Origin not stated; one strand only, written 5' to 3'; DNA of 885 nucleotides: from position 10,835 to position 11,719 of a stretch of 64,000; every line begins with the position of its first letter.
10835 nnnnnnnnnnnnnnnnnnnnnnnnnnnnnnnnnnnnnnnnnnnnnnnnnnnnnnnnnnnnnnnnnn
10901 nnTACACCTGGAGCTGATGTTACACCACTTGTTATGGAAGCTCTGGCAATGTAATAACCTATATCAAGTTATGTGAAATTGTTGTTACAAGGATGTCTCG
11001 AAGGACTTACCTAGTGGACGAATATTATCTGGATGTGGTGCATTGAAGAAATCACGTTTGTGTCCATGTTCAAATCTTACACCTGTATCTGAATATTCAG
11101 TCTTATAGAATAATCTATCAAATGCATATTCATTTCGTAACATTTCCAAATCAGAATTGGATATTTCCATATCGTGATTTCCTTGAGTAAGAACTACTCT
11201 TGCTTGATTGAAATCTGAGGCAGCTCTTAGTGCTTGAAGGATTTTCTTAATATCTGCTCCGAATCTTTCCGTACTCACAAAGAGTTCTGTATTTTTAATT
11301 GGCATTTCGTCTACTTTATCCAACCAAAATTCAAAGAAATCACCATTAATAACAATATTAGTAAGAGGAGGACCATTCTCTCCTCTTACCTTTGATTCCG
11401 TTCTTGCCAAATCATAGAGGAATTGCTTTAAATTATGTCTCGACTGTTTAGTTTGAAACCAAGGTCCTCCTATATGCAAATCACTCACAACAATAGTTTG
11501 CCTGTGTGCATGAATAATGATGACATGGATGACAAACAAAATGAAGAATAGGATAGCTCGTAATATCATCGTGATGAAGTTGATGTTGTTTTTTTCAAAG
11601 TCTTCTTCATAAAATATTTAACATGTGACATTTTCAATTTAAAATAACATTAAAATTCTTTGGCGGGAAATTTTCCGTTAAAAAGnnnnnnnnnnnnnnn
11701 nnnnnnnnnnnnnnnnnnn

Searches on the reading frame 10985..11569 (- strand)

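Call 39: search_protein_families(library=pfam, proteins=[window:10985-11569:-], max_evalue=0.001)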
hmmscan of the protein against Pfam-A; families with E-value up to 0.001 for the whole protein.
window:10985-11569:- (194 aa): 1 family
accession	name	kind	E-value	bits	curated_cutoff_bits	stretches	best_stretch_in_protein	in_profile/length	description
PF00149.33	Metallophos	-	2.5e-05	25.3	21.5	1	26-188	4-128/191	Calcineurin-like phosphoesterase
